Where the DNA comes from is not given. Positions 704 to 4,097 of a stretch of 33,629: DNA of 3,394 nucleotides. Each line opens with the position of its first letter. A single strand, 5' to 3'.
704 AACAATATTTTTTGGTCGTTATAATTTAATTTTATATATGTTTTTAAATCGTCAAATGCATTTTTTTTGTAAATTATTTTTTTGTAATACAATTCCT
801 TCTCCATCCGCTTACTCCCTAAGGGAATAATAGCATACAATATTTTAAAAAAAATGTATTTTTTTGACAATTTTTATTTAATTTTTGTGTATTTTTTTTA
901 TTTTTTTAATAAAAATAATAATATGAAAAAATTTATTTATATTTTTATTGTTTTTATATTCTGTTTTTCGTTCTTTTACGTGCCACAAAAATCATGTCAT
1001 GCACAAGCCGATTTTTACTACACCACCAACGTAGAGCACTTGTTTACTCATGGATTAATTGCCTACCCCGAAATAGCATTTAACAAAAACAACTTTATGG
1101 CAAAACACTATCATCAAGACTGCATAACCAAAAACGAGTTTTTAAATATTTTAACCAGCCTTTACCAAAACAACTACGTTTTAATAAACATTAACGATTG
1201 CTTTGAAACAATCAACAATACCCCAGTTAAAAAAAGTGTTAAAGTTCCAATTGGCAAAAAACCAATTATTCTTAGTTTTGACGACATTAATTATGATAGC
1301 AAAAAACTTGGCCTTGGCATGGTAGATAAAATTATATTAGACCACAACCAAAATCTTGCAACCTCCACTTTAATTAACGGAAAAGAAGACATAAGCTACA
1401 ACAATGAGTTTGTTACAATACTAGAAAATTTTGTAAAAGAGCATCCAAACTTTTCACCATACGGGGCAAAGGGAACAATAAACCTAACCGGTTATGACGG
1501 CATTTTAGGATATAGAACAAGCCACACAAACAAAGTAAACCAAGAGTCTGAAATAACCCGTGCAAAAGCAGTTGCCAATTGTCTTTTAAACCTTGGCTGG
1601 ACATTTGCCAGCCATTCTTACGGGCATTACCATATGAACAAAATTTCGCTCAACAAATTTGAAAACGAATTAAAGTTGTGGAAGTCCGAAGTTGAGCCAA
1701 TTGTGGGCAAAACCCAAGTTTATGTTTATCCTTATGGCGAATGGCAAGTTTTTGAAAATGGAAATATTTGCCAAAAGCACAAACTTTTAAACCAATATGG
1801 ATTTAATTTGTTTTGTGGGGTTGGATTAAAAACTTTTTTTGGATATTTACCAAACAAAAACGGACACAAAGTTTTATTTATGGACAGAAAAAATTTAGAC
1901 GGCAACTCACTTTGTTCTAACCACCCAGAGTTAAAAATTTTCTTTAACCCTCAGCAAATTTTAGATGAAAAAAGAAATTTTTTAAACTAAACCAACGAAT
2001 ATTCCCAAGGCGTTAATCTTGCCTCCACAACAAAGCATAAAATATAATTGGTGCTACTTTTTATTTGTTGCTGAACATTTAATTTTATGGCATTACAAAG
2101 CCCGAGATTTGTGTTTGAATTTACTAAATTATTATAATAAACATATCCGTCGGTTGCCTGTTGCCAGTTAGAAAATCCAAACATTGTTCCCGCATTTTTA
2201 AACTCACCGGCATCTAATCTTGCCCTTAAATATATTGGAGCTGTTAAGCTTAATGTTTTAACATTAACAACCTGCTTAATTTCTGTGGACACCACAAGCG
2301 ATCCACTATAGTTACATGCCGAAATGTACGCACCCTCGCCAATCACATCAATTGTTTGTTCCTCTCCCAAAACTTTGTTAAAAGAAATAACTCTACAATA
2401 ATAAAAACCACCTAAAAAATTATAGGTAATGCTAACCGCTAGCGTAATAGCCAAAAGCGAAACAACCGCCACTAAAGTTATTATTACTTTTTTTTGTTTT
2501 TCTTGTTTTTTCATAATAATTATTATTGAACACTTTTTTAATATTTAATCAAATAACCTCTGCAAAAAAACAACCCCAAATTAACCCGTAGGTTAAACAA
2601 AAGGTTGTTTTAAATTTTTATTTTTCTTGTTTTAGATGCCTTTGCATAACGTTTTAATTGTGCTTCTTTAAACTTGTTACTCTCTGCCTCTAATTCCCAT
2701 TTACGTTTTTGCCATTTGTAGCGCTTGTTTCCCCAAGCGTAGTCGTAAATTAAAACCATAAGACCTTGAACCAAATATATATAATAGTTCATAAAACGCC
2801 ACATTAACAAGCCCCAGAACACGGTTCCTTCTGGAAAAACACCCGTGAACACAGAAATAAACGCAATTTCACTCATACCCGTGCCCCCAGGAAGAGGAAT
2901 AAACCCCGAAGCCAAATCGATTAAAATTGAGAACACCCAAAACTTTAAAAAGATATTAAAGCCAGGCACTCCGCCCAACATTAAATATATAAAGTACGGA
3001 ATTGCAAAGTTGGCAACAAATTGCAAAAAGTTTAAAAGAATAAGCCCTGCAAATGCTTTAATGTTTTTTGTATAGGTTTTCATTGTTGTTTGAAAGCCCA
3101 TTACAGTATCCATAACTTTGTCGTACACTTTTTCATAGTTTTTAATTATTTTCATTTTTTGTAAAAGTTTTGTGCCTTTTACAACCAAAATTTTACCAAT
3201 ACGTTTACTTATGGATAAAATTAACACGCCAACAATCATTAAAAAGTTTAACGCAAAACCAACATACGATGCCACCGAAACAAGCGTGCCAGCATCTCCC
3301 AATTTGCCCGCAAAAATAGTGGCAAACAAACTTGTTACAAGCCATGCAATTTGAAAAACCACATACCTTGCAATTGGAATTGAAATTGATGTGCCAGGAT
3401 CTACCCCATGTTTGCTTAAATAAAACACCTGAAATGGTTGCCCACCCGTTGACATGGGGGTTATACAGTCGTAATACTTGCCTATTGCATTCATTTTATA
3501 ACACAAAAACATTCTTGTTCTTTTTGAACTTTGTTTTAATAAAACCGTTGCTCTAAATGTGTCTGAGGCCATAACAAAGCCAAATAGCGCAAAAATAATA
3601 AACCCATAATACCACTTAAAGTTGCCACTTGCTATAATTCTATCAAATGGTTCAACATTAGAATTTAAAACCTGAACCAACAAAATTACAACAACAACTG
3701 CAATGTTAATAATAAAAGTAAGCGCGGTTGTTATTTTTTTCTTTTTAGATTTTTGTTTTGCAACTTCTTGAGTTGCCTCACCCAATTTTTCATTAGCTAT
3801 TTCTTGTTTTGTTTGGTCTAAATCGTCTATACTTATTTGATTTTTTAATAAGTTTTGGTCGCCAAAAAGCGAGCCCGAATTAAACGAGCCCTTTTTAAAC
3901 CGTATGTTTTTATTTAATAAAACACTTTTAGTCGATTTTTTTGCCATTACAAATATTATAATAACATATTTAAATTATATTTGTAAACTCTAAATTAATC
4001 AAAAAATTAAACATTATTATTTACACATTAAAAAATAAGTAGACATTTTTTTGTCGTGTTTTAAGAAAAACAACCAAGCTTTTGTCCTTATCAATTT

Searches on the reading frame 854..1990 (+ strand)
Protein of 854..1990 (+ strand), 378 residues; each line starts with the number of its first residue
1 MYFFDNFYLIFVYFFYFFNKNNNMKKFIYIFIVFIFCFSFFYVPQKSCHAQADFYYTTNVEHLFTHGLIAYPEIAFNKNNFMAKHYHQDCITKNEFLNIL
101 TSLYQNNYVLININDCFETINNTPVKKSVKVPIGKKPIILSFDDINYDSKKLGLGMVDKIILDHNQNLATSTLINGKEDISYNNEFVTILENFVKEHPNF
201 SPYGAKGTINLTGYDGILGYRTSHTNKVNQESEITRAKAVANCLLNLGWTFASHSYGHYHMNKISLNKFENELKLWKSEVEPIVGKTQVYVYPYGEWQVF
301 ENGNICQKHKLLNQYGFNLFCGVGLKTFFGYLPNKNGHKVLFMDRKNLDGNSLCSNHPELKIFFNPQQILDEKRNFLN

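Call 54: search_protein_families(library=pfam, proteins=[window:854-1990:+])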
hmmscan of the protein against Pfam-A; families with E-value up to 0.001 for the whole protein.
window:854-1990:+ (378 aa): 1 family
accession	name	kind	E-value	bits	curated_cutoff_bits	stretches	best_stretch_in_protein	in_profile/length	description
PF01522.26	Polysacc_deac_1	-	5.3e-06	26.8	23.1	1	234-298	44-109/124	Polysaccharide deacetylase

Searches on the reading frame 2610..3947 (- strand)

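Call 54: search_protein_families(library=pfam, proteins=[window:2610-3947:-])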
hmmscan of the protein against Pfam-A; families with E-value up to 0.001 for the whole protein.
window:2610-3947:- (445 aa): 1 family
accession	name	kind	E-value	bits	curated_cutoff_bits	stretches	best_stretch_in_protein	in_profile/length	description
PF03706.18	LPG_synthase_TM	-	3e-35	122.6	33.4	1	79-394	2-301/302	Lysylphosphatidylglycerol synthase TM region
